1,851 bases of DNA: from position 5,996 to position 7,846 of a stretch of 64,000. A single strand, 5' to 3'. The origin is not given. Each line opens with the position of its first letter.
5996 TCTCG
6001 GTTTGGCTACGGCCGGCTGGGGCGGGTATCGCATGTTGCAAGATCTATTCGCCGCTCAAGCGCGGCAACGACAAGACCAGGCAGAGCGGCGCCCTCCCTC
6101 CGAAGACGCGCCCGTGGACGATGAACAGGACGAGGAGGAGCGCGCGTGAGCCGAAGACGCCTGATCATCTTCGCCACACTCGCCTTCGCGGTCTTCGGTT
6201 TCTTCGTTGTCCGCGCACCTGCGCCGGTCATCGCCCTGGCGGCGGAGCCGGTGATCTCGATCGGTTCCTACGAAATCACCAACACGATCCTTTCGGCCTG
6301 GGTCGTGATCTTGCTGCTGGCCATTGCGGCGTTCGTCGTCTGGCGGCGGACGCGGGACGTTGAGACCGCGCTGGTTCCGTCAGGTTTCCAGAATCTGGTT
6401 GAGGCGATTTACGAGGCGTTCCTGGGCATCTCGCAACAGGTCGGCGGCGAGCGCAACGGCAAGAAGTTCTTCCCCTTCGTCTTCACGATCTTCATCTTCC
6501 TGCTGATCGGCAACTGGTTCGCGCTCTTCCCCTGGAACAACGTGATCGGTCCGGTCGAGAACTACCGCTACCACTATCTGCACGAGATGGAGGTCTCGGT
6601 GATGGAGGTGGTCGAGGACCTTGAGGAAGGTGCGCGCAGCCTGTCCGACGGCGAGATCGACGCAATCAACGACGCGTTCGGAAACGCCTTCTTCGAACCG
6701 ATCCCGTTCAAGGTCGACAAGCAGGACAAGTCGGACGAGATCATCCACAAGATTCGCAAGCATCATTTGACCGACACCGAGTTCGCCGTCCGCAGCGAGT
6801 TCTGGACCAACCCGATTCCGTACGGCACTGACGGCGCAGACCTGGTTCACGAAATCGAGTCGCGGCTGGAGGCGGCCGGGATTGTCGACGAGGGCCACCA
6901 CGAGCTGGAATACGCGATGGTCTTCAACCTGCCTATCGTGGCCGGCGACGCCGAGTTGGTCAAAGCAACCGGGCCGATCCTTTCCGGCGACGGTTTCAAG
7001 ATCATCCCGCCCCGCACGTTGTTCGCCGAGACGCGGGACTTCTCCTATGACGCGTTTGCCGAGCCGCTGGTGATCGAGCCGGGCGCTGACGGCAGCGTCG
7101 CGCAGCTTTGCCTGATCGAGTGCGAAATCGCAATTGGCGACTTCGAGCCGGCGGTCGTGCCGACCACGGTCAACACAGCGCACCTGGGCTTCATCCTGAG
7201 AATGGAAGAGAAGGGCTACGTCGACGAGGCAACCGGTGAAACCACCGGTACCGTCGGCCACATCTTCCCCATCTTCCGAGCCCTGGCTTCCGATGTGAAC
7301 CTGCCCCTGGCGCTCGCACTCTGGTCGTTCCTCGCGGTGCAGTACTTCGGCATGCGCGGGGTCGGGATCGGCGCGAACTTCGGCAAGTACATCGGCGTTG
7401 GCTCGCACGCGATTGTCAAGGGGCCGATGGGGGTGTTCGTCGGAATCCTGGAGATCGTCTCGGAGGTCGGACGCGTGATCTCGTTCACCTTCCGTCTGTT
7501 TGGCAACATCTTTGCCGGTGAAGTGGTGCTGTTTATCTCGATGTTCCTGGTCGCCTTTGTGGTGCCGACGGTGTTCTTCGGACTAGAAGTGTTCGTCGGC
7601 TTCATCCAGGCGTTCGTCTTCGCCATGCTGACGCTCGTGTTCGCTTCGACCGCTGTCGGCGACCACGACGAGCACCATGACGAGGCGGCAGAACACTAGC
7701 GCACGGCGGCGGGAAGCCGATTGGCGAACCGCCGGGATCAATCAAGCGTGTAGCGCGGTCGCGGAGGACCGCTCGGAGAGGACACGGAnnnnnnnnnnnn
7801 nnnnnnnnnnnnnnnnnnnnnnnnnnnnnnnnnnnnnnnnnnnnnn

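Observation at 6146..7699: ATP synthase subunit a nearly doubled in size by a ~230-aa acidic insertion, plus His-rich C-terminal tail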

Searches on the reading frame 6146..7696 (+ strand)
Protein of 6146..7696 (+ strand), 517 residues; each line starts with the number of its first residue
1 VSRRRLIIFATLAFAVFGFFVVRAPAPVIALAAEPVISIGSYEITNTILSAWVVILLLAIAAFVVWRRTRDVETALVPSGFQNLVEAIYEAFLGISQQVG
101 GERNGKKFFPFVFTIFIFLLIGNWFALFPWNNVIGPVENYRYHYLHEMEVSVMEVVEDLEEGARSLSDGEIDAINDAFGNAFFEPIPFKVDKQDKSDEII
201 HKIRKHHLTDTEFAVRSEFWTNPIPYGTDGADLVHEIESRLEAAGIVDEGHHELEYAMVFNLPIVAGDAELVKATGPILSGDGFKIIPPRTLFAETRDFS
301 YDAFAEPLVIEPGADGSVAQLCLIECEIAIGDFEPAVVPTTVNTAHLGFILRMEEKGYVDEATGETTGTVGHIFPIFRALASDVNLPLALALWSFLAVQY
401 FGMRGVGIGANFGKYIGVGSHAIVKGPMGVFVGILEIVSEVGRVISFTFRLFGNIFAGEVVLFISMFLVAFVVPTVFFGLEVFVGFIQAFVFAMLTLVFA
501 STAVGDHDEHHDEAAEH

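Call 3: search_protein_families(library=pfam, proteins=[window:6146-7696:+], max_evalue=0.1)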
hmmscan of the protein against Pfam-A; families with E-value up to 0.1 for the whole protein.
window:6146-7696:+ (517 aa): 1 family
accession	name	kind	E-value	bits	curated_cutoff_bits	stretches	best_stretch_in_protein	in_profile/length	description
PF00119.25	ATP-synt_A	-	1.2e-39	136.9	33.9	2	373-500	77-216/217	ATP synthase A chain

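Call 4: search_solved_structures(query=window:6146-7696:+, max_evalue=0.01, show_alignments=3)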
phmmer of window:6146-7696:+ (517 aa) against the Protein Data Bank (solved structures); distinct sequences matched with E-value up to 0.01: 16.
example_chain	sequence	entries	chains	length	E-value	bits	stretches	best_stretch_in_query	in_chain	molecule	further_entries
9itj_T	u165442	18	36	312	1.8e-40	142.2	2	372-511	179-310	ATP synthase subunit a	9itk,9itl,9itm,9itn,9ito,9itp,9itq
8j0s_a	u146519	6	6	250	3.3e-21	78.6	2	367-511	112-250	ATP synthase subunit a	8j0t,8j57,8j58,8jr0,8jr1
7jg5_a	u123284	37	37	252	1.1e-19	73.6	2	369-510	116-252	ATP synthase subunit a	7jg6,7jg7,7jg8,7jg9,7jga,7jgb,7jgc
6fkf_a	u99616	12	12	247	4.8e-19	71.5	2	379-504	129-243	ATP synthase subunit a, chloroplastic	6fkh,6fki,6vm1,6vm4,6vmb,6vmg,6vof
22vl_a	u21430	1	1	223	1.1e-18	70.3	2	39-132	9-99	ATP synthase subunit a, chloroplastic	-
5dn6_X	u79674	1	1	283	6e-15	58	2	44-130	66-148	ATP synthase subunit a,ATP synthase subunit a,ATP synthase subunit a,ATP synthase subunit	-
7p2y_a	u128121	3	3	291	2.5e-11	46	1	380-504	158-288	ATP synthase subunit a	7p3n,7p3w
6n2d_a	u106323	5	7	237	1.5e-08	36.8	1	431-505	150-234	ATP synthase subunit a | Bacillus PS3 ATP synthase subunit a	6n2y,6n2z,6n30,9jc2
5t4o_K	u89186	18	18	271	2.2e-08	36.3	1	375-507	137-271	ATP synthase subunit a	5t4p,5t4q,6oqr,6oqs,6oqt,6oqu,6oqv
8dbw_a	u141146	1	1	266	1.3e-07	33.7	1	375-503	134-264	ATP synthase subunit a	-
8dbq_a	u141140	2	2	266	1.4e-07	33.7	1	375-503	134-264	ATP synthase subunit a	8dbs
1c17_M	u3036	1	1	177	1.4e-07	33.7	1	375-507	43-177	ATP SYNTHASE SUBUNIT A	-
9o1a_a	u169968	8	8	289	3.3e-07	32.4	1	372-506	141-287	ATP synthase subunit a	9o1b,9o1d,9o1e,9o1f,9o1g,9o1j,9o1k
6b2z_a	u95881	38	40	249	2.2e-05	26.4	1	47-132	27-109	ATP synthase subunit a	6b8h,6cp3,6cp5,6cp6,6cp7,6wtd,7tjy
8f29_X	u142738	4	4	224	3e-05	26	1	48-132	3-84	ATP synthase subunit a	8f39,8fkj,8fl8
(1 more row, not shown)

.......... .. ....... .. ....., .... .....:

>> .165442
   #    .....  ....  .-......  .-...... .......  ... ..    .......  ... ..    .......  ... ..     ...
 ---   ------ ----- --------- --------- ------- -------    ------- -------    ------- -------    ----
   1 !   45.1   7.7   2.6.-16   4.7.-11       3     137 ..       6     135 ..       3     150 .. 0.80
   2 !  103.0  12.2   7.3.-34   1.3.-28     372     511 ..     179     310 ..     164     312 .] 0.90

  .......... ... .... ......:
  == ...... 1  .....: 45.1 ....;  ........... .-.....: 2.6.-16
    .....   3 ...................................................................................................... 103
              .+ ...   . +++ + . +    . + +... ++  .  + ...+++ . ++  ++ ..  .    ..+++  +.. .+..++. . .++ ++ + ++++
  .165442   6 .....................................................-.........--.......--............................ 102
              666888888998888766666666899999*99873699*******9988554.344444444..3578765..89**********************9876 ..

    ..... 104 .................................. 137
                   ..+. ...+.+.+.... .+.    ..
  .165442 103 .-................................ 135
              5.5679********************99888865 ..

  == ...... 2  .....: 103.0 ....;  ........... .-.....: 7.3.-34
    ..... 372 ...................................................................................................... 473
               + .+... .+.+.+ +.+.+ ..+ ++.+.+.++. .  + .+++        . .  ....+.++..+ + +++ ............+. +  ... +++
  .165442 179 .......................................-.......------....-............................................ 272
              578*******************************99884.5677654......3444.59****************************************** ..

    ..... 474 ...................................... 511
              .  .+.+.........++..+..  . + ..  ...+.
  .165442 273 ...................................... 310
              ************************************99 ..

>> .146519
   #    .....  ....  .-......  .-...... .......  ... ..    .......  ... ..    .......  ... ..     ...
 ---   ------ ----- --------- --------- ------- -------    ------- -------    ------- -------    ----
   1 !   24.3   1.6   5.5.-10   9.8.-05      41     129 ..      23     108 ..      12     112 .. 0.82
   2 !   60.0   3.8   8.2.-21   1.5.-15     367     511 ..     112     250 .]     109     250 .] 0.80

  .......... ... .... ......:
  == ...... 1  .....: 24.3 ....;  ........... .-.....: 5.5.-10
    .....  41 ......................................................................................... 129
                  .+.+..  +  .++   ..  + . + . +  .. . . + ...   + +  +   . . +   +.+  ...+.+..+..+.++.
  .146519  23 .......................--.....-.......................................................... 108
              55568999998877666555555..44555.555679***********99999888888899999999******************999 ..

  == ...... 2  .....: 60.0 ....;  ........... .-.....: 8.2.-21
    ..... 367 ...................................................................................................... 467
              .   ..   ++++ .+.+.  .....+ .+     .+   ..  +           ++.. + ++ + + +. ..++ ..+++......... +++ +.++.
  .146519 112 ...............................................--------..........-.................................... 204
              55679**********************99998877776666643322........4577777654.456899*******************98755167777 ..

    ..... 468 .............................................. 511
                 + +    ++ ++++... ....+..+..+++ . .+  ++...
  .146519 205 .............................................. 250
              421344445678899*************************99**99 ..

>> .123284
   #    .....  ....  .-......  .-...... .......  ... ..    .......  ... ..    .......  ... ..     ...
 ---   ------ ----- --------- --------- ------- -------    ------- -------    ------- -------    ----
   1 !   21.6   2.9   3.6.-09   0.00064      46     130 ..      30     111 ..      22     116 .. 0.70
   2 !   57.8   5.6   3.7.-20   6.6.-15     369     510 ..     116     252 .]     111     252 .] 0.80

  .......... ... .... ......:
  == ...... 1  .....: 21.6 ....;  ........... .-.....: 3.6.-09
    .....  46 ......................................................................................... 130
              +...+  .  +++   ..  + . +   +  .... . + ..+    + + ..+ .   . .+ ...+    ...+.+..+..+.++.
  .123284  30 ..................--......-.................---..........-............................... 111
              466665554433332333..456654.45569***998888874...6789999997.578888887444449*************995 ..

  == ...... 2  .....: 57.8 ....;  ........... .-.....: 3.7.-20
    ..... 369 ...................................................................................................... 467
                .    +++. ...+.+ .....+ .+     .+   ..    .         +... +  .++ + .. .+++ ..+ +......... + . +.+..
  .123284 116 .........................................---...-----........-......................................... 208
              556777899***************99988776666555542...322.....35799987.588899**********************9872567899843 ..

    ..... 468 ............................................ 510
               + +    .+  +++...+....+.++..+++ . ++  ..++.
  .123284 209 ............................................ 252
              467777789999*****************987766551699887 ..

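Call 5: find_homologous_proteins(query=window:6146-7696:+, max_evalue=0.00001)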
Query window:6146-7696:+ (517 aa): 3190 proteins with E <= 0.00001 among 8000 candidates; the best 120 are listed.
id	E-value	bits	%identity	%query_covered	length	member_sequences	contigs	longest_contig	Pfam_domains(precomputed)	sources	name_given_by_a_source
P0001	0.0e+0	1119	98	100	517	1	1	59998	PF00119.26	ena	-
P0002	0.0e+0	1119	98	100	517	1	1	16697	PF00119.26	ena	-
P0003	0.0e+0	1118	97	100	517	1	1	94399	PF00119.26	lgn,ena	-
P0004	0.0e+0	1118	97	100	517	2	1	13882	PF00119.26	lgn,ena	-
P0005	0.0e+0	1117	97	100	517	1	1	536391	PF00119.26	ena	-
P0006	0.0e+0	1115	97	100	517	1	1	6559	PF00119.26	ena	-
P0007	0.0e+0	1115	97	100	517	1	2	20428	PF00119.26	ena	-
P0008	0.0e+0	1109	96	100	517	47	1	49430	PF00119.26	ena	-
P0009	0.0e+0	1097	95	100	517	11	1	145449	PF00119.26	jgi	-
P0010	0.0e+0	1097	95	100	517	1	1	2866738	PF00119.26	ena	-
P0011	0.0e+0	1095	95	100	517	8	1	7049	PF00119.26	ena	-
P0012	0.0e+0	1092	95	100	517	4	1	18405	PF00119.26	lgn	-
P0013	0.0e+0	1072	94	100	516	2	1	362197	PF00119.26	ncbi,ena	-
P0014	0.0e+0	1072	93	100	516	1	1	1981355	PF00119.26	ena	-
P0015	0.0e+0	1066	92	100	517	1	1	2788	PF00119.26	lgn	-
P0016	0.0e+0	1049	91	100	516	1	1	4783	PF00119.26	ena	-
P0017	0.0e+0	1022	90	100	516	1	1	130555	PF00119.26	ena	-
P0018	5.5e-296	1000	87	100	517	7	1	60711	PF00119.26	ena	-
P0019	2.4e-294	995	87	100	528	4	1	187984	PF00119.26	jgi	-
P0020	1.5e-293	992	87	100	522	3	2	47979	PF00119.26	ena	-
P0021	3.5e-290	981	86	100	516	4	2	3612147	PF00119.26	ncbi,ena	-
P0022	3.1e-286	968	85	100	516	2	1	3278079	PF00119.26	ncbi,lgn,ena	-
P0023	4.2e-286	967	85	100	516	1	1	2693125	PF00119.26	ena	-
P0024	2.2e-285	965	82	100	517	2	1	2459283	PF00119.26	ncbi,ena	-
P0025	1.2e-283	959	82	100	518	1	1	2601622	PF00119.26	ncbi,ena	-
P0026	7.7e-259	878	78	100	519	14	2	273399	PF00119.26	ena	-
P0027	6.9e-249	845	74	100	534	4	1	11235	PF00119.26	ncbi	-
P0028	2.4e-248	843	74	100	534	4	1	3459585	PF00119.26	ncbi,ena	-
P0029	1.9e-245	833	74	100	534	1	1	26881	PF00119.26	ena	-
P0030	1.8e-244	830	74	100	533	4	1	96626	PF00119.26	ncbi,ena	-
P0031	2.0e-244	830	74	100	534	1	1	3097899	PF00119.26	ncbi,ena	-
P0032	1.8e-240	817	72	100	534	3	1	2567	PF00119.26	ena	-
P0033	3.6e-240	816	73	100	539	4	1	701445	PF00119.26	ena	-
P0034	5.4e-240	815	75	100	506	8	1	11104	PF00119.26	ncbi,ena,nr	ncbi:MAG: F0F1 ATP synthase subunit A [Chloroflexi bacterium]|nr:F0F1 ATP synthase subunit A [Chloro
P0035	1.6e-239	814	72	100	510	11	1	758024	PF00119.26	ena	-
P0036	3.7e-239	813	70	100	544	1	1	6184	PF00119.26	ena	-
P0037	2.1e-237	807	71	100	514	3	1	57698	PF00119.26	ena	-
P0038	4.1e-237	806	74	100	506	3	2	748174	PF00119.26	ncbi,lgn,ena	-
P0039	1.4e-235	801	73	100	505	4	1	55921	PF00119.26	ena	-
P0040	1.6e-235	801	74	100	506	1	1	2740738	PF00119.26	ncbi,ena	-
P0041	3.2e-234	796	73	100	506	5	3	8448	PF00119.26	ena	-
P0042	3.3e-233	793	70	100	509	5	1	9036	PF00119.26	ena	-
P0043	2.8e-229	780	72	100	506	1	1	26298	PF00119.26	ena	-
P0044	1.0e-228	778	72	100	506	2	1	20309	PF00119.26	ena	-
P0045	6.9e-227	772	68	99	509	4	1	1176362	PF00119.26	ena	-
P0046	1.7e-225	768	68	99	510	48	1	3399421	PF00119.26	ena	-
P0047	3.5e-225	767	68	99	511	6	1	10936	PF00119.26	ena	-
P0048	5.8e-225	766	68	99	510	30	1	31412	PF00119.26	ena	-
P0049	1.7e-224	764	66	100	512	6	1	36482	PF00119.26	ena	-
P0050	1.0e-223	762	67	99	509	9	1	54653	PF00119.26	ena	-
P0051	1.9e-223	761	68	99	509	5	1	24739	PF00119.26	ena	-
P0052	1.0e-222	758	67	98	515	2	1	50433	PF00119.26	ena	-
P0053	2.3e-222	757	69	100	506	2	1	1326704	PF00119.26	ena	-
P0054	3.2e-222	757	68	99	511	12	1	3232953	PF00119.26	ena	-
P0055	3.7e-221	753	67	99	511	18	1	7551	PF00119.26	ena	-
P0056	6.5e-221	752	67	99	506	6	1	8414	PF00119.26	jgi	-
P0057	1.7e-220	751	67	99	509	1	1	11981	PF00119.26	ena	-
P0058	4.1e-220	750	68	99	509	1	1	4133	PF00119.26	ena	-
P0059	5.9e-220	749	69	100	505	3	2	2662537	PF00119.26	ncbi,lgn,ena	-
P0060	6.3e-220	749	77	50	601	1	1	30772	PF00119.26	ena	-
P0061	2.4e-219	747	67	99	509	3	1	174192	PF00119.26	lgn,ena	-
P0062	5.5e-219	746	69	100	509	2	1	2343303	PF00119.26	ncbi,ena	-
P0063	6.0e-219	746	66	100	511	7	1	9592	PF00119.26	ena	-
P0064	4.6e-218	743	69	100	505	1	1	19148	PF00119.26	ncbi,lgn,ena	-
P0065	1.4e-217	741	66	100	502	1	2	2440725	PF00119.26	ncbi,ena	-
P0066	1.4e-217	741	71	55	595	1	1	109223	PF00119.26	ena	-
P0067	2.6e-213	727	69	56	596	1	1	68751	PF00119.26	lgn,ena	-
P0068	6.8e-203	693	62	100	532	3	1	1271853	PF00119.26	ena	-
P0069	4.3e-200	684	84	68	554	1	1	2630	PF00119.26,PF02222.28,PF22660.3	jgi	-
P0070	3.5e-162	559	71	72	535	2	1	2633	PF07517.21,PF00270.36,PF00119.26,PF01043.27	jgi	-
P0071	5.6e-142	492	49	100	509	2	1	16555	PF00119.26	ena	-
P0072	3.3e-141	489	49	97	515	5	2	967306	PF00119.26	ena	-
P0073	8.9e-141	488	49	100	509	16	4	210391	PF00119.26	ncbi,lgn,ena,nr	ncbi:MAG: F0F1 ATP synthase subunit A [Chloroflexi bacterium]|nr:F0F1 ATP synthase subunit A [Chloro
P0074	1.1e-140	488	48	96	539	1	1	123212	PF00119.26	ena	-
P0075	1.4e-140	487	48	96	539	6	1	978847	PF00119.26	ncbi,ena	-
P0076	3.7e-140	486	48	100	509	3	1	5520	PF00119.26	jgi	-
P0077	2.1e-139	484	47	96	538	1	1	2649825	PF00119.26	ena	-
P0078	3.7e-139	483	47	96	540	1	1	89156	PF00119.26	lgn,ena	-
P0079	2.4e-138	480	49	96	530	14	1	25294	PF00119.26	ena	-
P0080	3.0e-138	480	48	96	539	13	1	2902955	PF00119.26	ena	-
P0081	6.1e-138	479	47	96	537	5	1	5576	PF00119.26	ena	-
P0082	1.1e-137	478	48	96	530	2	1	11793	PF00119.26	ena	-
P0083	1.5e-137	477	48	96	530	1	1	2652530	PF00119.26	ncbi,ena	-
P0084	1.8e-137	477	66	67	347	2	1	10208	PF00119.26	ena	-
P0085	1.4e-136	474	47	100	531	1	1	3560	PF00119.26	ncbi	-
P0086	2.4e-136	473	48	96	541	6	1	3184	PF00119.26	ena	-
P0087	8.1e-136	472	48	100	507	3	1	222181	PF00119.26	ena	-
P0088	2.6e-135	470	48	96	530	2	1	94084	PF00119.26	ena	-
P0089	1.1e-134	468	45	100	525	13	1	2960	PF00119.26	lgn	-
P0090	2.5e-134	467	47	99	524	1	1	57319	PF00119.26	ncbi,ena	-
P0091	6.8e-134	465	46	99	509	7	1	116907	PF00119.26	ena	-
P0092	3.6e-133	463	47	97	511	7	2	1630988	PF00119.26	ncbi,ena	-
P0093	2.4e-132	460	47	97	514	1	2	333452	PF00119.26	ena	-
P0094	7.1e-132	459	46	97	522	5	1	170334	PF00119.26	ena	-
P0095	2.8e-131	457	46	97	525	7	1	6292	PF00119.26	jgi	jgi:F0F1-type ATP synthase membrane subunit a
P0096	7.4e-131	455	45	100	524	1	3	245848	PF00119.26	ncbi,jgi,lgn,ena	-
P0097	8.1e-131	455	48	100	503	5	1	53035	PF00119.26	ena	-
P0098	3.4e-130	453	44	100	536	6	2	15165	PF00119.26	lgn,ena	-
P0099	1.8e-127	444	45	97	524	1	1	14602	PF00119.26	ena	-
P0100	2.4e-127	444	45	100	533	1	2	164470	PF00119.26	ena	-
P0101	2.3e-126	440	45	97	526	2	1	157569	PF00119.26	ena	-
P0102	2.4e-126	440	45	98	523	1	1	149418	PF00119.26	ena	-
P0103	2.5e-126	440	45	98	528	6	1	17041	PF00119.26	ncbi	-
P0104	3.5e-126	440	46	97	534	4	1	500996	PF00119.26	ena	-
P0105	1.2e-121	425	44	97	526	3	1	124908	PF00119.26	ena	-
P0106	7.9e-115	402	46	82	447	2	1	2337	PF00119.26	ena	-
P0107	2.6e-112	394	69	53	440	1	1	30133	PF09527.16,PF00119.26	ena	-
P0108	2.8e-75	272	50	56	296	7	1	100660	PF00119.26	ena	-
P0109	1.3e-72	263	58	29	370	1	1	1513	PF00119.26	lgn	-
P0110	3.3e-72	262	58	29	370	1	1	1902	PF00119.26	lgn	-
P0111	2.6e-71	259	55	29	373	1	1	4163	PF00119.26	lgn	-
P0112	6.4e-71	258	51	32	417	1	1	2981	PF00119.26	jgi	jgi:F-type H+-transporting ATPase subunit a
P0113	6.8e-71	257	48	36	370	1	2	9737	PF00119.26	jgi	jgi:F-type H+-transporting ATPase subunit a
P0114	1.2e-70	257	57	26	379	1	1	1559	PF00119.26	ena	-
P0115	6.3e-70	254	46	56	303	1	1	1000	PF00119.26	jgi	-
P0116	1.4e-69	253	53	26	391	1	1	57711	PF00119.26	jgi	jgi:F-type H+-transporting ATPase subunit a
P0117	2.6e-69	252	54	30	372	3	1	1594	PF00119.26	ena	-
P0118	5.2e-69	251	51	28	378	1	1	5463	PF00119.26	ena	-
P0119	9.2e-69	250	54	27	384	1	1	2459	PF00119.26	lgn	-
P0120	3.6e-68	249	51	29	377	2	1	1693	PF00119.26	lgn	-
